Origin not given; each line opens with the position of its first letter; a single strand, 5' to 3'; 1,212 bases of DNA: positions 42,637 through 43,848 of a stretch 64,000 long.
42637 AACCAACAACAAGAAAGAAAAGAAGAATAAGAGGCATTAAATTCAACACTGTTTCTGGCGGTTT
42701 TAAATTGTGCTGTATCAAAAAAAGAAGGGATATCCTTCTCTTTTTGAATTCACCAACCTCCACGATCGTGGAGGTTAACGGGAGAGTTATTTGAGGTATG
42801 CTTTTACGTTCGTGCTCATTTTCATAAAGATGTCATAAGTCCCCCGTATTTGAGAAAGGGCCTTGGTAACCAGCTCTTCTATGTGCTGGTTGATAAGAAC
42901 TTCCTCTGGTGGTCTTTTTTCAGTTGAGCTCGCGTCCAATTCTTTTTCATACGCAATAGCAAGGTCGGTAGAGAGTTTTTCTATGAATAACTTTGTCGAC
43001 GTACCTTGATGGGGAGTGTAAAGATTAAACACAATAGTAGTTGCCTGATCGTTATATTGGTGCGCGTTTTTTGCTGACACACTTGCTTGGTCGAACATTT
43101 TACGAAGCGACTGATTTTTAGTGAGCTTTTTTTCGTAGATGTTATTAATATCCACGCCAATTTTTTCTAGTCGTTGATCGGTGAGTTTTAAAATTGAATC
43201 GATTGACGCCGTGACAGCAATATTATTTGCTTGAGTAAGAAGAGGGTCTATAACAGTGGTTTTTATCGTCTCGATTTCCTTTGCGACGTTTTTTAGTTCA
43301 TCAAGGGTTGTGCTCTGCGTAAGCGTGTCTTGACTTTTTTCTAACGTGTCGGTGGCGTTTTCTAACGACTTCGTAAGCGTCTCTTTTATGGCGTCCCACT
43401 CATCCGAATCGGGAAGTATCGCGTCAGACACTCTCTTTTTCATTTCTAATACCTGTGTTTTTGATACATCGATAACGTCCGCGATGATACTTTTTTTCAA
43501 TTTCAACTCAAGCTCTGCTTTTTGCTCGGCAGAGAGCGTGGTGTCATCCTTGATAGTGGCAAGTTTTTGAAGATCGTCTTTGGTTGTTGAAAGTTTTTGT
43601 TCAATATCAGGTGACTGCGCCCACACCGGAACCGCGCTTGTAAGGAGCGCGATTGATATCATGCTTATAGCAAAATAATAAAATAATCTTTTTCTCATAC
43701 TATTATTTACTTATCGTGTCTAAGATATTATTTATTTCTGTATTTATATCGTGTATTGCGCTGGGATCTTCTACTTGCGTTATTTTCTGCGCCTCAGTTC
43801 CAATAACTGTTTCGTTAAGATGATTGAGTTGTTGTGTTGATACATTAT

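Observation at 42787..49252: Mirror-image duplicated ECF sigma / anti-sigma / secreted coiled-coil triads flanking an L,D-transpeptidase-M23 gene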

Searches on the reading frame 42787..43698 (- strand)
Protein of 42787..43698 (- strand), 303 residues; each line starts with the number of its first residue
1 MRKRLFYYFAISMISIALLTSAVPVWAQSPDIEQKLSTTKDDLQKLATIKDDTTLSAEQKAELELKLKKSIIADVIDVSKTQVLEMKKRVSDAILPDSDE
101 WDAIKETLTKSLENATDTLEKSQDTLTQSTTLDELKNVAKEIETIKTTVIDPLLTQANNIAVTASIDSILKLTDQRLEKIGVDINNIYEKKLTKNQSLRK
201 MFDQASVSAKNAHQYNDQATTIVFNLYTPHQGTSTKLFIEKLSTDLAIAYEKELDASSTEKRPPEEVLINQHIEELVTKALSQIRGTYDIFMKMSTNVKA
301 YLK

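Call 3: search_protein_families(library=pfam, proteins=[window:42787-43698:-], max_evalue=1)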
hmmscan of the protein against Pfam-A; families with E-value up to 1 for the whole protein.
window:42787-43698:- (303 aa): 2 families
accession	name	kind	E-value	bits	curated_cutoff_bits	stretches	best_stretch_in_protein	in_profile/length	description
PF03417.21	AAT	-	0.054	13.6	23.2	1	109-235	84-217/225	Acyl-coenzyme A:6-aminopenicillanic acid acyl-transferase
PF19121.6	DUF5805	-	0.16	12.8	28.5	0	81-118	9-47/67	Family of unknown function (DUF5805)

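Call 4: search_protein_families(library=ncbifam, proteins=[window:42787-43698:-], max_evalue=1)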
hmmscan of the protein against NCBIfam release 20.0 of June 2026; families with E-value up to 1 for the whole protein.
window:42787-43698:- (303 aa): 0 families

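Call 15: find_homologous_proteins(query=window:42787-43698:-)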
Query window:42787-43698:- (303 aa): 3 proteins with E <= 0.001 among 1983 candidates.
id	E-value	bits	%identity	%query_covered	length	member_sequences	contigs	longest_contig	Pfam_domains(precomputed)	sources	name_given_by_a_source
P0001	1.3e-175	600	97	100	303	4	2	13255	-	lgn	-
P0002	8.9e-84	300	54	100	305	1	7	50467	-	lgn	-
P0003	1.3e-49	188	40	93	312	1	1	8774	-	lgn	-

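Call 17: find_encoding_contigs(protein=P0002, flank=10000, max_places=3)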
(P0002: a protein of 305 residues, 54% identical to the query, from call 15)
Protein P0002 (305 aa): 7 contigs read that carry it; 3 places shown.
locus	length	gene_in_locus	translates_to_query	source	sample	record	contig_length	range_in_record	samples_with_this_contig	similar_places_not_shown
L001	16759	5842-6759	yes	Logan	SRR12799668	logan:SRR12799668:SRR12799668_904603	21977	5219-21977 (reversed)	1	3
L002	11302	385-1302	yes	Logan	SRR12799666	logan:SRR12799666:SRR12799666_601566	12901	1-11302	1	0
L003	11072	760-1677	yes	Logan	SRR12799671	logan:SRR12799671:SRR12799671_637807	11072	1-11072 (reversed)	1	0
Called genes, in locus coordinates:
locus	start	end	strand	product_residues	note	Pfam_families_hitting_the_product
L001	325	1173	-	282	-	-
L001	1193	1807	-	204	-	-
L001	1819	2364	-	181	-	PF04542:Sigma70_r2, PF08281:Sigma70_r4_2 (weak), PF04545:Sigma70_r4 (weak)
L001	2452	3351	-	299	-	PF01297:ZnuA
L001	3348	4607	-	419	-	PF03734:YkuD, PF01551:Peptidase_M23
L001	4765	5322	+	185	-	PF07638:Sigma70_ECF (weak), PF04542:Sigma70_r2, PF08281:Sigma70_r4_2, PF04545:Sigma70_r4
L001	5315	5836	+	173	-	-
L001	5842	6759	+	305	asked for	-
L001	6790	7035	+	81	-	-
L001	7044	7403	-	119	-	PF04307:YdjM (weak)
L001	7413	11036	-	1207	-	PF00133:tRNA-synt_1, PF00300:His_Phos_1, PF00133:tRNA-synt_1, PF09334:tRNA-synt_1g (weak), PF08264:Anticodon_1, PF19302:DUF5915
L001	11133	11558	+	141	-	PF01668:SmpB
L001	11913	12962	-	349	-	-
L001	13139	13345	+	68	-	-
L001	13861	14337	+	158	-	PF05198:IF3_N, PF00707:IF3_C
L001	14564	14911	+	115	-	PF00453:Ribosomal_L20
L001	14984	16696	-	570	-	PF00437:T2SSE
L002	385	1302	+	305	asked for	-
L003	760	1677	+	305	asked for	-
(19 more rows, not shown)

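Call 18: find_encoding_contigs(protein=P0003, flank=10000, max_places=3)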
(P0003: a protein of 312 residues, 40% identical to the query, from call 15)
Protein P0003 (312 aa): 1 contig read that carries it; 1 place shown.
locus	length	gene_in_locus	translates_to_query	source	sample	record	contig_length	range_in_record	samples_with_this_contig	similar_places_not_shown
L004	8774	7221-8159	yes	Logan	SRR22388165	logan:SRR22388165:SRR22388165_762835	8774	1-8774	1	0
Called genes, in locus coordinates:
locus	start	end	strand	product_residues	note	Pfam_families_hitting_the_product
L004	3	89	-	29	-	?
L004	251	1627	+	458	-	PF00206:Lyase_1, PF08328:ASL_C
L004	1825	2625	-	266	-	-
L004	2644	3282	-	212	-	-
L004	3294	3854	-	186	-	PF04542:Sigma70_r2, PF08281:Sigma70_r4_2, PF04545:Sigma70_r4 (weak)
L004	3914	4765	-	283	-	PF01297:ZnuA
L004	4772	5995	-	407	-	PF03734:YkuD, PF01551:Peptidase_M23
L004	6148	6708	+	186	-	PF04542:Sigma70_r2, PF08281:Sigma70_r4_2, PF04545:Sigma70_r4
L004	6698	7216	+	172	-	-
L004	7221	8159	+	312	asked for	-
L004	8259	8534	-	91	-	PF00216:Bac_DNA_binding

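Call 29: search_protein_representatives(alignment_id=A1)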
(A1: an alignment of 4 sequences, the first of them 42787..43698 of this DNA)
Query: 4 sequences, 307 profile positions. Proteins with E-value up to 0.001 (for the whole library): 438; up to 1e-10: 178; up to 1e-30: 38. The best 150 are listed.
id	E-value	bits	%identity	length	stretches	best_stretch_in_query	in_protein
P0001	2.7e-159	546.0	-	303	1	1-307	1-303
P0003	2.0e-141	487.3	-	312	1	1-307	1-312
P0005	4.9e-78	279.1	-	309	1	5-307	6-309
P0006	3.1e-73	263.3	-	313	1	6-307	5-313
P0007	1.3e-72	261.2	-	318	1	6-307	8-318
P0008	6.3e-72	259.0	-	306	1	9-307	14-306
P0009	1.6e-70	254.4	-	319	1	1-307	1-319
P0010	2.1e-69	250.7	-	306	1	13-304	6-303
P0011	2.3e-69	250.6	-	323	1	10-306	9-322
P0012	1.7e-66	241.2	-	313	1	9-306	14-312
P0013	2.0e-66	241.0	-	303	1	4-307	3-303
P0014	5.1e-66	239.6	-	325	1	13-307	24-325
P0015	8.6e-66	238.9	-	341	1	30-307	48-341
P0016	8.7e-66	238.8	-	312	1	3-307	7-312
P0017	1.5e-65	238.1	-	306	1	23-304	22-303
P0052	5.2e-21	91.8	-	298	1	4-306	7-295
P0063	3.2e-19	85.9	-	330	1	1-307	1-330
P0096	9.4e-15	71.2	-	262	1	1-253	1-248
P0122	4.3e-13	65.8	-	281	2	4-241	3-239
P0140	2.4e-12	63.4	-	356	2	4-230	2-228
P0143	4.2e-12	62.5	-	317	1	11-307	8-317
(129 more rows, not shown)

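Call 32: search_protein_families(library=pfam, alignment_id=A3, max_evalue=1)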
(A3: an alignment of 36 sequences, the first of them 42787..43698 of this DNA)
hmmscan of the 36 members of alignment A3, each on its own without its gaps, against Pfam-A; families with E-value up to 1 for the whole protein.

A. member 1, window:42787-43698:- (303 aa): 2 families
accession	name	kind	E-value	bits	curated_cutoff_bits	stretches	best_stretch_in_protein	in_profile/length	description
PF03417.21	AAT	-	0.054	13.6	23.2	1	109-235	84-217/225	Acyl-coenzyme A:6-aminopenicillanic acid acyl-transferase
PF19121.6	DUF5805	-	0.16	12.8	28.5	0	81-118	9-47/67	Family of unknown function (DUF5805)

B. families by the number of members that match (of 36 scanned): 86 families (the first 25 are shown)
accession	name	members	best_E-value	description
PF25450.1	Rab11-FIP3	2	0.015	Rab11-FIP3-like domain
PF08720.15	Hema_stalk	2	0.19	Influenza C hemagglutinin stalk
PF02073.20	Peptidase_M29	1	0.0018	Thermophilic metalloprotease (M29)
PF11026.13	DUF2721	1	0.0024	Protein of unknown function (DUF2721)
PF24026.1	DUF7337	1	0.0079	Family of unknown function (DUF7337)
PF05377.16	FlaC_arch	1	0.0092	Flagella accessory protein C (FlaC)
PF07199.16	DUF1411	1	0.012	Protein of unknown function (DUF1411)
PF10007.15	DUF2250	1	0.012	Uncharacterized protein conserved in archaea (DUF2250)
PF07760.16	DUF1616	1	0.016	Protein of unknown function (DUF1616)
PF25505.1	ARM_CPL3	1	0.017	CPL3 ARM repeat domain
PF08824.15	Serine_rich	1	0.018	Serine rich protein interaction domain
PF09128.16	RGS-like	1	0.019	Regulator of G protein signalling-like domain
PF17910.6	FeoB_Cyto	1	0.02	FeoB cytosolic helical domain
PF21019.4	Spectrin_3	1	0.021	Spectrin-like repeat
PF03980.19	Nnf1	1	0.021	Nnf1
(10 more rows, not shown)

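Call 33: search_solved_structures(query=A3, max_evalue=1)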
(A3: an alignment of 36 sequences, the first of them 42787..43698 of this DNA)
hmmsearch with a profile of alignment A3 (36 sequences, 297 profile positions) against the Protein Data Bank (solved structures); distinct sequences matched with E-value up to 1: 5.
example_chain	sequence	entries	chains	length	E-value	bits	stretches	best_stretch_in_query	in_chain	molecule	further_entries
8oyv_A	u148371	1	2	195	0.0002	24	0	87-132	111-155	De novo designed soluble Claudin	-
1eq1_A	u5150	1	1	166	0.055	16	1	203-296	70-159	APOLIPOPHORIN-III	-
9min_D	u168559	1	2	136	0.17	14.4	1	195-226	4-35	designed minibinder KH46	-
9ndy_E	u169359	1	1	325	0.47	12.9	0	70-137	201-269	Hub protein (gp020)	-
2jee_A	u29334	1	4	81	0.54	12.7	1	65-129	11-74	CELL DIVISION PROTEIN ZAPB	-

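Call 36: predict_structure(alignment_id=A3)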
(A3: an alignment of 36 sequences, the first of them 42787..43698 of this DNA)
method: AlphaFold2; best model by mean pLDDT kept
length: 303 residues; sequences in the alignment: 36
mean_pLDDT: 91.8   pTM: 0.82
mean pLDDT of the five models: 91.8, 91.4, 89.7, 89.6, 89.0
residues with pLDDT >= 90: 255; 70-90: 25; 50-70: 17; < 50: 6
segments of 3 or more residues with pLDDT < 50: 20-25
pLDDT, mean of each block of 10 residues (from residue 1): 66 60 56 88 94 95 96 96 96 94 97 98 97 96 96 97 96 98 95 94 98 98 95 93 96 91 94 97 98 94 79
secondary structure, 60 per line:
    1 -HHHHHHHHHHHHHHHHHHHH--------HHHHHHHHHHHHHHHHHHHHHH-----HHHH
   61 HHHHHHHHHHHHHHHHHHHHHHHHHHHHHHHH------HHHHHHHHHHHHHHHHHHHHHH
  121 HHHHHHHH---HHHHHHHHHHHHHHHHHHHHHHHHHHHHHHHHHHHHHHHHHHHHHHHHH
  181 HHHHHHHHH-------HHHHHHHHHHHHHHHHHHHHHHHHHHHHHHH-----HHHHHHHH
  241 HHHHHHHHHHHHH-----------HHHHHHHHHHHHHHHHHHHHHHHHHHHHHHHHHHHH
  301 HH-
elements in order: H2-21 H30-51 H57-92 H99-128 H132-189 H197-227 H233-253 H265-302

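Call 43: fold_search(model_id=the predicted structure, library=pdb)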
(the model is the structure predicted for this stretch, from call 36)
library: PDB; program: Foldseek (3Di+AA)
matches with E <= 10: 376; with E <= 0.001: 0
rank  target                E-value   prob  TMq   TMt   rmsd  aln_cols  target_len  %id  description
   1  6me8_B                1.8e-01  0.30  0.20  0.17  18.2       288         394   14  XFEL crystal structure of human melatonin receptor MT2 (N86D) in complex with 2-phenylmelatonin (released 2019-04-24)
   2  7xp6_R                2.0e-01  0.30  0.20  0.21  15.9       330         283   13  Cryo-EM structure of a class T GPCR in active state (released 2022-10-12)
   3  6me8_A                2.2e-01  0.28  0.19  0.14  19.0       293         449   14  XFEL crystal structure of human melatonin receptor MT2 (N86D) in complex with 2-phenylmelatonin (released 2019-04-24)
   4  3plt_A                3.1e-01  0.33  0.19  0.26  27.4       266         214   12  Crystal structure of Lsp1 from Saccharomyces cerevisiae (released 2011-06-22)
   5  7uni_C                3.2e-01  0.44  0.20  0.24  21.0       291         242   10  De novo designed chlorophyll dimer protein with Zn pheophorbide a methyl ester, SP2-ZnPPaM (released 2023-04-19)
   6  7unh_B                3.2e-01  0.35  0.20  0.24  16.3       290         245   13  De novo designed chlorophyll dimer protein in apo state, SP2 (released 2023-04-19)
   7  4qim                  3.2e-01  0.30  0.20  0.15  29.1       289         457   10  Structure of the human smoothened receptor in complex with ANTA XV (released 2014-07-23)
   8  7rro_D3               3.2e-01  0.16  0.16  0.16  38.1       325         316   13  Structure of the 48-nm repeat doublet microtubule from bovine tracheal cilia (released 2021-10-27)
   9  8to0_Ad               3.2e-01  0.14  0.15  0.15  39.3       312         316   10  48-nm repeating structure of doublets from mouse sperm flagella (released 2023-11-01)
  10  7ung_D1               3.2e-01  0.10  0.12  0.10  55.4       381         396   12  48-nm repeat of the human respiratory doublet microtubule (released 2022-10-05)
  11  7uni_A                3.4e-01  0.44  0.20  0.24  21.6       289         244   13  De novo designed chlorophyll dimer protein with Zn pheophorbide a methyl ester, SP2-ZnPPaM (released 2023-04-19)
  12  4qin                  3.7e-01  0.38  0.21  0.16  25.1       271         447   10  Structure of the human smoothened receptor in complex with SAG1.5 (released 2014-07-23)
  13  4rwa_A                3.7e-01  0.18  0.18  0.15  20.8       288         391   17  Synchrotron structure of the human delta opioid receptor in complex with a bifunctional peptide (PSI community target) (released 2015-01-14)
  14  5l7i_A                3.9e-01  0.18  0.15  0.10  26.9       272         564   11  Structure of human Smoothened in complex with Vismodegib (released 2016-07-20)
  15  4rwa_B                4.3e-01  0.23  0.20  0.16  20.2       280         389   13  Synchrotron structure of the human delta opioid receptor in complex with a bifunctional peptide (PSI community target) (released 2015-01-14)
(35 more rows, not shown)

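Call 50: find_homologous_proteins(query=A3, max_evalue=0.00001)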
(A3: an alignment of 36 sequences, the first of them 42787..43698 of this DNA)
Query A3 (36 sequences) (303 aa, profile of the alignment): 3 proteins with E <= 0.00001 among 8000 candidates.
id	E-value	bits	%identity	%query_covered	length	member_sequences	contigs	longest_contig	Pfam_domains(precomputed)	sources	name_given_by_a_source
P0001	8.4e-75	270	97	100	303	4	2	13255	-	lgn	-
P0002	9.3e-66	240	54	100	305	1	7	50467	-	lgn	-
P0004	1.2e-36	145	18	47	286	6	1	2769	-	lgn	-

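Call 51: find_encoding_contigs(protein=P0052, flank=6000, max_places=2)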
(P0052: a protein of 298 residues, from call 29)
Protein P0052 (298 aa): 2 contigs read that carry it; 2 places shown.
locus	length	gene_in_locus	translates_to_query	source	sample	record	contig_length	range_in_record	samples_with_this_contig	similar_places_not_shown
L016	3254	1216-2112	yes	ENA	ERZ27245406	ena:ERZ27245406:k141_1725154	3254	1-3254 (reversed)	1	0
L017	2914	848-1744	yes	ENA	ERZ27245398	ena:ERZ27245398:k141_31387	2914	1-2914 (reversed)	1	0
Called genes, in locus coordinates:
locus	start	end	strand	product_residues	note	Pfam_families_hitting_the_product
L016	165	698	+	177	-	PF04542:Sigma70_r2, PF08281:Sigma70_r4_2, PF04545:Sigma70_r4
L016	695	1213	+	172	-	-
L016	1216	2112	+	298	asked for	-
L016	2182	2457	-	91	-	PF00216:Bac_DNA_binding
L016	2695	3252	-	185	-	?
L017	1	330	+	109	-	?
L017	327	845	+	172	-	-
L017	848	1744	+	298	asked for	-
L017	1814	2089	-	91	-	PF00216:Bac_DNA_binding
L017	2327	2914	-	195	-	?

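Call 52: find_encoding_contigs(protein=P0122, flank=6000, max_places=2)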
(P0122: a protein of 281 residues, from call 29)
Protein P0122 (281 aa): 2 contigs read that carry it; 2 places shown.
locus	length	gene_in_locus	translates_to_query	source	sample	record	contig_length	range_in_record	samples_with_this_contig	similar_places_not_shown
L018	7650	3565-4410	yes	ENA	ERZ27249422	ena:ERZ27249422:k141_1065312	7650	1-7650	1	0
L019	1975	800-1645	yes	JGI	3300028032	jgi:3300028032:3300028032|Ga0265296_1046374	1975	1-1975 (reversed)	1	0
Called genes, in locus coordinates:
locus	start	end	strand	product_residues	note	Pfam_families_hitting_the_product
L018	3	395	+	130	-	?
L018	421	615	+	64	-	-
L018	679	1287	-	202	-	-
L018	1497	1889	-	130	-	-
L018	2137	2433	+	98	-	-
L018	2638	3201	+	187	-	PF04542:Sigma70_r2, PF08281:Sigma70_r4_2, PF04545:Sigma70_r4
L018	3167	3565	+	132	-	-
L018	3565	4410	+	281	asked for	-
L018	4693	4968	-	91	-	PF00216:Bac_DNA_binding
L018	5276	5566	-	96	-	-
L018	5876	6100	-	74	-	PF09722:Xre_MbcA_ParS_C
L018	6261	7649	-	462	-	?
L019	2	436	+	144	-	?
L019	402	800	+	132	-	-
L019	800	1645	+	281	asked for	-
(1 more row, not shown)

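Call 55: find_related_loci(query=A4, collection=metagenome_contigs, flank=7000)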
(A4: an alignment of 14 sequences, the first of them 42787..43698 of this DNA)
Query A4 (303 aa) in metagenome_contigs; peptide patterns used: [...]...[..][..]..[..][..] (x = any residue, [..] = any of these).
505 stretches matched a pattern; 13 encode a relative of the query (tblastn E <= 1e-3); 13 distinct loci.
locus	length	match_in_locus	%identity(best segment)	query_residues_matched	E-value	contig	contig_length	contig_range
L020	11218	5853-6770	39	9-303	4e-59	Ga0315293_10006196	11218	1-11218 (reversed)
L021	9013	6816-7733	40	9-303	8e-59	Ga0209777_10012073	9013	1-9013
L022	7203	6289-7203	39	9-302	2e-58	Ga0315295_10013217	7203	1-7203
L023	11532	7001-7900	36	6-303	3e-52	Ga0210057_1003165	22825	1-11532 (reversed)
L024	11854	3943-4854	37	11-303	6e-52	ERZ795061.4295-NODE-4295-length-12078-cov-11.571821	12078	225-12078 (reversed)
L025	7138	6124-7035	37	11-303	2e-51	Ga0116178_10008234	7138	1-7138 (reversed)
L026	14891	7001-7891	33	8-303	5e-44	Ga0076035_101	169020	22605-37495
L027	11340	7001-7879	35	21-303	1e-43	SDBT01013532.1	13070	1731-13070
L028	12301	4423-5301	35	21-303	1e-43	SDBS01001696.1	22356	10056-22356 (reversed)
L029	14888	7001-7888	32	25-302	7e-42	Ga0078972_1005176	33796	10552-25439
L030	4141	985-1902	30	5-302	4e-40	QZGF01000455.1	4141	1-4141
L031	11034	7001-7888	37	12-303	3e-51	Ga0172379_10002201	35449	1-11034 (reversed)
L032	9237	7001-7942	30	5-303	9e-43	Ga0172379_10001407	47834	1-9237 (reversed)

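Call 74: find_encoding_contigs(protein=P0140, flank=5000, max_places=1)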
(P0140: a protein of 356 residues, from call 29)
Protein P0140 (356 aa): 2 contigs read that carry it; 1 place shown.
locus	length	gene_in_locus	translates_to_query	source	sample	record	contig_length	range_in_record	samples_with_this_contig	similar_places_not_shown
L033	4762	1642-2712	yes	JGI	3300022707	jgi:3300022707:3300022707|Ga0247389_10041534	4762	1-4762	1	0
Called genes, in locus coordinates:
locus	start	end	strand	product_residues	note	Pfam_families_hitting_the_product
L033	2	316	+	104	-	?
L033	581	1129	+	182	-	PF04542:Sigma70_r2, PF08281:Sigma70_r4_2, PF04545:Sigma70_r4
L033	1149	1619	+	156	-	-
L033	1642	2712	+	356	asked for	-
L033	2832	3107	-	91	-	PF00216:Bac_DNA_binding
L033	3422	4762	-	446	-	?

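Call 75: find_encoding_contigs(protein=P0063, flank=5000, max_places=1)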
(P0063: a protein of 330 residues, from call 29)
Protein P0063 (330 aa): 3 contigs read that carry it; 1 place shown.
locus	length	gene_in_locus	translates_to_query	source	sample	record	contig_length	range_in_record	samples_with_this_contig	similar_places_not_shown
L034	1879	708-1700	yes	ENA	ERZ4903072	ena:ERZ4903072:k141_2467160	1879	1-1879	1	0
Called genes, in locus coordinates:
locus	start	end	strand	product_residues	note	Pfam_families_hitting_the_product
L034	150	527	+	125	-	-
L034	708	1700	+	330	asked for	-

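Call 76: find_encoding_contigs(protein=P0096, flank=5000, max_places=1)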
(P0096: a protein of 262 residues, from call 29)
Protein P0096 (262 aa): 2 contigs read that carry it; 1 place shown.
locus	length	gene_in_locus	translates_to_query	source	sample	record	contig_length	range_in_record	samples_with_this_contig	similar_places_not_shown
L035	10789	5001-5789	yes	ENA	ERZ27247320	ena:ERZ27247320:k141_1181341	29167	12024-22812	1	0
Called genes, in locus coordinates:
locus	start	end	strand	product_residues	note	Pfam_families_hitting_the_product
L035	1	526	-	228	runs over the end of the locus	PF05552:MS_channel_1st_1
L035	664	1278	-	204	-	PF13023:HD_3, PF12917:YfbR-like, PF01966:HD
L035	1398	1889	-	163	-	-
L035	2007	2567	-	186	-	-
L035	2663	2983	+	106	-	-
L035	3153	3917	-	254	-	PF02535:Zip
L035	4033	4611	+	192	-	PF04542:Sigma70_r2, PF08281:Sigma70_r4_2, PF04545:Sigma70_r4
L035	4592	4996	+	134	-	-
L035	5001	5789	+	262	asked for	-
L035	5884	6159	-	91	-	PF00216:Bac_DNA_binding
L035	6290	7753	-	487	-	PF12072:RNase_Y_N, PF00013:KH_1 (weak), PF01966:HD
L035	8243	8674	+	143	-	-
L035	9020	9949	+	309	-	PF01565:FAD_binding_4, PF02873:MurB_C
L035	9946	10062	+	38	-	-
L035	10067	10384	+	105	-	PF02482:Ribosomal_S30AE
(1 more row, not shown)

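Call 77: find_encoding_contigs(protein=P0143, flank=5000, max_places=1)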
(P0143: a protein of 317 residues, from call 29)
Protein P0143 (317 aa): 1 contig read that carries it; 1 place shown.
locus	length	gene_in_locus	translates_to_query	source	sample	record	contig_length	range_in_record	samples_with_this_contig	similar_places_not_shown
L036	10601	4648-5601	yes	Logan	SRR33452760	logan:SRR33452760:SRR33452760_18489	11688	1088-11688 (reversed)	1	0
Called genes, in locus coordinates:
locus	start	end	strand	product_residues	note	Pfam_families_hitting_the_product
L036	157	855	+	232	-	PF00005:ABC_tran, PF13304:AAA_21 (weak)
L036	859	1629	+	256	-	PF00950:ABC-3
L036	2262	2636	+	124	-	-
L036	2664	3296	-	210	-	-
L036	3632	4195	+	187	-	PF04542:Sigma70_r2, PF08281:Sigma70_r4_2, PF04545:Sigma70_r4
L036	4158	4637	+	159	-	-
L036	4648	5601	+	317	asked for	-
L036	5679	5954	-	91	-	PF00216:Bac_DNA_binding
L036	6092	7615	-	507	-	PF12072:RNase_Y_N, PF00013:KH_1 (weak), PF01966:HD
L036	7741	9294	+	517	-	PF01676:Metalloenzyme, PF06415:iPGM_N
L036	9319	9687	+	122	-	PF04020:Phage_holin_4_2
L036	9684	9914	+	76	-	PF03840:SecG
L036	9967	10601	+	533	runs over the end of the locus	PF00496:SBP_bac_5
